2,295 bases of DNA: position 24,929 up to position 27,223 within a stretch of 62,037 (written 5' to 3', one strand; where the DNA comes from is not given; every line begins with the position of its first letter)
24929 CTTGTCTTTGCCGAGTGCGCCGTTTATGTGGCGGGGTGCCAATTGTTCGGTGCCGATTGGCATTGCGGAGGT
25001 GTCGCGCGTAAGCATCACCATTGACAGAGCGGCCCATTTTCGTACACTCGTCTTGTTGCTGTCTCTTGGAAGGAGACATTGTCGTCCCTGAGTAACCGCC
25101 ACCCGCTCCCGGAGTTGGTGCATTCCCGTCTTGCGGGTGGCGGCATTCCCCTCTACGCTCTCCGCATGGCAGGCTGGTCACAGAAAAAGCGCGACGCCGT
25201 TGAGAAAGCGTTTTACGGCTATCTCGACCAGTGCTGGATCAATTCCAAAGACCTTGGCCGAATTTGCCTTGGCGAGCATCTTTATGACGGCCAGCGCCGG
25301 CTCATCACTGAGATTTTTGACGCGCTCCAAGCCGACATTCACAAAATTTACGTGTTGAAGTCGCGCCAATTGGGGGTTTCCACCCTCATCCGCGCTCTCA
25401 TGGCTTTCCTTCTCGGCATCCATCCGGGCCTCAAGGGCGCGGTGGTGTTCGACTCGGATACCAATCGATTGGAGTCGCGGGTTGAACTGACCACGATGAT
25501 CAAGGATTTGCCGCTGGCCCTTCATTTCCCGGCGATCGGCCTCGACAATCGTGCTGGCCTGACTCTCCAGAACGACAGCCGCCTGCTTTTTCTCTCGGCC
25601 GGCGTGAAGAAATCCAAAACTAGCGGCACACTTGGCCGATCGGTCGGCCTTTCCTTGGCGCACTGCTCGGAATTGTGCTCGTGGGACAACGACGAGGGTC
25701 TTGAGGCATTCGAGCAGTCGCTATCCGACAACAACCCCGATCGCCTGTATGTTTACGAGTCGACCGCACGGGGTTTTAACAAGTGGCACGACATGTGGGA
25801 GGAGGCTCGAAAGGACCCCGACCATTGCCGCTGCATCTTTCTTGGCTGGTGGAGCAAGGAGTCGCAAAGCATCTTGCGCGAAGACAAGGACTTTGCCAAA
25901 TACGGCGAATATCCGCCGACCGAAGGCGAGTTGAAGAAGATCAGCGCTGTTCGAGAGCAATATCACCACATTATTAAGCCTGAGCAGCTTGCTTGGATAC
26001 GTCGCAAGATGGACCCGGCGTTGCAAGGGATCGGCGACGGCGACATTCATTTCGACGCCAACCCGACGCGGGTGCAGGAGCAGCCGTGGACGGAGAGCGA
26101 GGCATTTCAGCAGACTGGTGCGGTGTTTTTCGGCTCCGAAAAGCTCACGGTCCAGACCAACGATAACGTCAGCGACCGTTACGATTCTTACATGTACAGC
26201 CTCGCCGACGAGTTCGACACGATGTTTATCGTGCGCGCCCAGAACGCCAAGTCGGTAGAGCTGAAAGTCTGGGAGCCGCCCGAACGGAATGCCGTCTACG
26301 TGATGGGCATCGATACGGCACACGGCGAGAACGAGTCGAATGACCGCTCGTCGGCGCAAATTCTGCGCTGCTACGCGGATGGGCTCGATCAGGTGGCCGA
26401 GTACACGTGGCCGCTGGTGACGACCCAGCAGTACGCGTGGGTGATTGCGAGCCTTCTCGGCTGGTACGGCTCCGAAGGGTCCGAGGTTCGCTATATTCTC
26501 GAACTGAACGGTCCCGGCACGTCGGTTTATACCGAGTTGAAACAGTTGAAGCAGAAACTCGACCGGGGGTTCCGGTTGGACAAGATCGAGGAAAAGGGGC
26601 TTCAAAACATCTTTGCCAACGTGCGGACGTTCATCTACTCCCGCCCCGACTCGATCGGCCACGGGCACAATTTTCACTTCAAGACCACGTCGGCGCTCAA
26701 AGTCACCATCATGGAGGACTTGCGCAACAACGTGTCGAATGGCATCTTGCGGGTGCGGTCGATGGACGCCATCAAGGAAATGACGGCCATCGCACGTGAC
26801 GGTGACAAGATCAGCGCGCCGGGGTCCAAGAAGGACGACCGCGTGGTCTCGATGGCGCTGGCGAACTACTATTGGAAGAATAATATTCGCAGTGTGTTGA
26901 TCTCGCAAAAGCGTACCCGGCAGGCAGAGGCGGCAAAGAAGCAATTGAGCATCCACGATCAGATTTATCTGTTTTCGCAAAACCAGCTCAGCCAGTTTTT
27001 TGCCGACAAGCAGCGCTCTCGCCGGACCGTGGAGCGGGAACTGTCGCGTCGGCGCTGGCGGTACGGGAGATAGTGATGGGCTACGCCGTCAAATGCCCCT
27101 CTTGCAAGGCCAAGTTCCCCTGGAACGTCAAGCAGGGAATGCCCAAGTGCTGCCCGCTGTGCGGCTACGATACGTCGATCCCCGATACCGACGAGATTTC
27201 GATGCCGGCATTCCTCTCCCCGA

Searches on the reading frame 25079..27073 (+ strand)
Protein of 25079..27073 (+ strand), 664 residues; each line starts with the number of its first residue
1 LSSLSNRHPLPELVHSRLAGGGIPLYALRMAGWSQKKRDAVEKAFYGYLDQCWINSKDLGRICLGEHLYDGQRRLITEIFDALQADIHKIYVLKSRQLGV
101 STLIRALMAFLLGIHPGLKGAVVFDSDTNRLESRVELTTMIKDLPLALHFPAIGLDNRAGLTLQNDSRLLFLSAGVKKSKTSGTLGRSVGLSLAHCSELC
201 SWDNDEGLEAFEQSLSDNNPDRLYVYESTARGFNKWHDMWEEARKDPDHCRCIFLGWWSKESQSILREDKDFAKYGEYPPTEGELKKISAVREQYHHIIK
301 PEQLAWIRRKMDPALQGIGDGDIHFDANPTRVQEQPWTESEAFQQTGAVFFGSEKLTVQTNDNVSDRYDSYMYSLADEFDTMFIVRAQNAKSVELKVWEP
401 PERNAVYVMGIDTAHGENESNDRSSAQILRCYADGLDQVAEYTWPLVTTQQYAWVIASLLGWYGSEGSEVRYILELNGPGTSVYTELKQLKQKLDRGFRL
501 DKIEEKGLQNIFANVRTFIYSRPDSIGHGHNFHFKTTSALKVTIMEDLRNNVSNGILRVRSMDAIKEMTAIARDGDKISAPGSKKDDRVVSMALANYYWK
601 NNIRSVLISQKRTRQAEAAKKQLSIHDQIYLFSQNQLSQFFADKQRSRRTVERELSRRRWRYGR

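Call 7: search_dna_similar(query=window:25079-27073:+, collection=phages, mode=protein, max_rows=15)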
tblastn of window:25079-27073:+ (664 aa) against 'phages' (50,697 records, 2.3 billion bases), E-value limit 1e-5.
Records with a match: 4; places in all: 4; records where one place covers at least 80% of the query: 4.
Best place of each record, by identity: <60% 4.
By first word of the organism name: Bacteriophage 2; Hydrogenobaculum 2.
By host as written in the record: - 2; Hydrogenobaculum 2.
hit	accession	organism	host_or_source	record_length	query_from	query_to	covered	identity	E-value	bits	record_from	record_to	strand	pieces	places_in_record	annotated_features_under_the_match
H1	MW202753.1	Bacteriophage sp.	Manatee Spring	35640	35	621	88%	34.6%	4e-87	304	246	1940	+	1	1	terminase large subunit | hypothetical protein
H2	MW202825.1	Bacteriophage sp.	Manatee Spring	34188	35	616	88%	34.1%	6e-86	300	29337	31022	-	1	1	terminase large subunit | hypothetical protein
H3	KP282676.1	Hydrogenobaculum phage 1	Hydrogenobaculum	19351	43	613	86%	32.1%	2e-68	249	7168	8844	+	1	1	hypothetical protein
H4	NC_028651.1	Hydrogenobaculum phage 1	Hydrogenobaculum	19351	43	613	86%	32.1%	2e-68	249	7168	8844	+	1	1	hypothetical protein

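Call 58: find_related_loci(query=A5, collection=viral_contigs, flank=10000)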
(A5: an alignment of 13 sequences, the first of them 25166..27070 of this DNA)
Query A5 (635 aa) in viral_contigs; peptide patterns used: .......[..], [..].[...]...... (x = any residue, [..] = any of these).
600 stretches matched a pattern (row limit reached: there are more); 430 encode a relative of the query (tblastn E <= 1e-3); the best 80 are kept; 80 distinct loci.
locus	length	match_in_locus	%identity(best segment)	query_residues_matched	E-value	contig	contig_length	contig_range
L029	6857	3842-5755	62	1-635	0e+0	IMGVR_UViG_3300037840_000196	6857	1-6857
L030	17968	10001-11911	60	1-633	0e+0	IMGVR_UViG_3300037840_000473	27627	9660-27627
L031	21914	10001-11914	58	1-634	0e+0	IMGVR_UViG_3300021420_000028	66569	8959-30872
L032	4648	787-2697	58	1-633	0e+0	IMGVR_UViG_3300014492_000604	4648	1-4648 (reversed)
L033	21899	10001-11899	66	1-634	0e+0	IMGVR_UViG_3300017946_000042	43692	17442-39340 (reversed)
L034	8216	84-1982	57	3-632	0e+0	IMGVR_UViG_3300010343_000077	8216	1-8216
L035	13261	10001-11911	55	1-635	0e+0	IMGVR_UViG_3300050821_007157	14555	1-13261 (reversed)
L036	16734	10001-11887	48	2-632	0e+0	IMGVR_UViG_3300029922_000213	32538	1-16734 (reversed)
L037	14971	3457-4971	56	1-506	0e+0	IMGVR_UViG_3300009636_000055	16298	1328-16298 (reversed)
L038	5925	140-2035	41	2-632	6e-164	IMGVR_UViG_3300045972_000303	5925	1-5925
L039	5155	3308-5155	44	1-618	8e-165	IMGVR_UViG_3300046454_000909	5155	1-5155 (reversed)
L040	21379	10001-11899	41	1-634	2e-156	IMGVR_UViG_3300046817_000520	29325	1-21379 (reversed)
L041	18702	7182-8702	42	1-509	2e-124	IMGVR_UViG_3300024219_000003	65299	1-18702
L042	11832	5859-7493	35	39-587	1e-101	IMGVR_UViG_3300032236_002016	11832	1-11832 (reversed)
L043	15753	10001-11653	35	39-593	4e-101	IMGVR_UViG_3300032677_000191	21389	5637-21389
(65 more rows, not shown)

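Call 61: search_protein_families(library=pfam, proteins=[L036:4607-6064:+, L036:6046-6930:+, L036:3169-3849:+, L040:5477-6568:+, L040:6596-7579:+, L040:7576-8562:+, L040:8555-9310:+, L041:1645-2823:+, L041:2816-3610:+, L041:4059-5069:+], max_evalue=0.01)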
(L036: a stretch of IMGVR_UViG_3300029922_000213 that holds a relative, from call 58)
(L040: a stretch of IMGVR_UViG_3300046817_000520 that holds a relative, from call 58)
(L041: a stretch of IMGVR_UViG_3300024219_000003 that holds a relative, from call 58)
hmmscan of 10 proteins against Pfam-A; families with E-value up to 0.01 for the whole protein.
L036:4607-6064:+ (485 aa): 2 families
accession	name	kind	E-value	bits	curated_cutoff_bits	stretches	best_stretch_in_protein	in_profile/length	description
PF00176.29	SNF2-rel_dom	-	7.9e-05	22.3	24.9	1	148-225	119-193/290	SNF2-related domain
PF00271.37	Helicase_C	-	0.00034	21.3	23.5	1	316-416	6-110/110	Helicase conserved C-terminal domain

L036:6046-6930:+ (294 aa): 1 family
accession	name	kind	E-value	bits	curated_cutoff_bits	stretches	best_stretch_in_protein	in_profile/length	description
PF01555.25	N6_N4_Mtase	-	6.8e-17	62.6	26.7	1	37-277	5-220/221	DNA methylase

L036:3169-3849:+ (226 aa): 0 families

L040:5477-6568:+ (363 aa): 4 families
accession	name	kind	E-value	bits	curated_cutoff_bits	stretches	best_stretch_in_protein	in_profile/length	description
PF00534.26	Glycos_transf_1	-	6.7e-12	45.7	26.4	1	171-333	16-158/172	Glycosyl transferases group 1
PF13692.12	Glyco_trans_1_4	-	3.2e-10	40.9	27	1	250-333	59-138/142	Glycosyl transferases group 1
PF13524.12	Glyco_trans_1_2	-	5.8e-05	23.5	25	1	241-330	24-110/144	Glycosyl transferase-like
PF20706.3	GT4-conflict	-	0.009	15.5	26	0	264-312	276-323/385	Family 4 Glycosyltransferase in conflict systems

L040:6596-7579:+ (327 aa): 1 family
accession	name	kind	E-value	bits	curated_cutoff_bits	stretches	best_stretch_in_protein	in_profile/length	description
PF14393.11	DUF4422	-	4.4e-16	59.8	25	1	93-298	37-218/220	Domain of unknown function (DUF4422)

L040:7576-8562:+ (328 aa): 1 family
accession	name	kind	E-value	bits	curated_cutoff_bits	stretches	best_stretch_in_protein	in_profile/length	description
PF01266.30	DAO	-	3.5e-06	27.2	27.9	1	5-80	4-88/353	FAD dependent oxidoreductase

L040:8555-9310:+ (251 aa): 2 families
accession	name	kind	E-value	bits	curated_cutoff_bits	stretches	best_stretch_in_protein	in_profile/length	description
PF01370.27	Epimerase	-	6.6e-10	39.2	20.9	1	38-142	64-177/240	NAD dependent epimerase/dehydratase family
PF13460.12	NAD_binding_10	-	0.00015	22.1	27.2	1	39-136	61-146/184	NAD(P)H-binding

L041:1645-2823:+ (392 aa): 4 families
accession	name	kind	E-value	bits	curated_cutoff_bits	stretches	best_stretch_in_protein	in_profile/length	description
PF00534.26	Glycos_transf_1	-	2.8e-12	47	26.4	1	196-336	11-129/172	Glycosyl transferases group 1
PF13692.12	Glyco_trans_1_4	-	1e-11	45.7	27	1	204-335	6-112/142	Glycosyl transferases group 1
PF20706.3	GT4-conflict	-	0.0059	16.1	26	0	190-329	187-311/385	Family 4 Glycosyltransferase in conflict systems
PF13524.12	Glyco_trans_1_2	-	0.0064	16.9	25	0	269-342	23-94/144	Glycosyl transferase-like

L041:2816-3610:+ (264 aa): 1 family
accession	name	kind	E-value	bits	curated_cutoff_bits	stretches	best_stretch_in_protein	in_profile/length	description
PF14393.11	DUF4422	-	2.1e-18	67.5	25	1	30-236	36-219/220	Domain of unknown function (DUF4422)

L041:4059-5069:+ (336 aa): 1 family
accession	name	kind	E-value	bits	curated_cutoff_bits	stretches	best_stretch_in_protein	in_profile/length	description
PF01266.30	DAO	-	0.0011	19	27.9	1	10-155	4-161/353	FAD dependent oxidoreductase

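Call 62: search_solved_structures(query=L040:7576-8562:+, max_evalue=0.1)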
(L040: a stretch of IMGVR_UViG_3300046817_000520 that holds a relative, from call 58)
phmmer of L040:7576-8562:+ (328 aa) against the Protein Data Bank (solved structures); distinct sequences matched with E-value up to 0.1: 2.
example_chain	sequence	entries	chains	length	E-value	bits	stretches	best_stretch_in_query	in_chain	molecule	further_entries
3dme_A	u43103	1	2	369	0.00029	23.1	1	5-64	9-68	conserved exported protein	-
10gw_A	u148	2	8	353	0.085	15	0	1-43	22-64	6-phosphogluconate dehydrogenase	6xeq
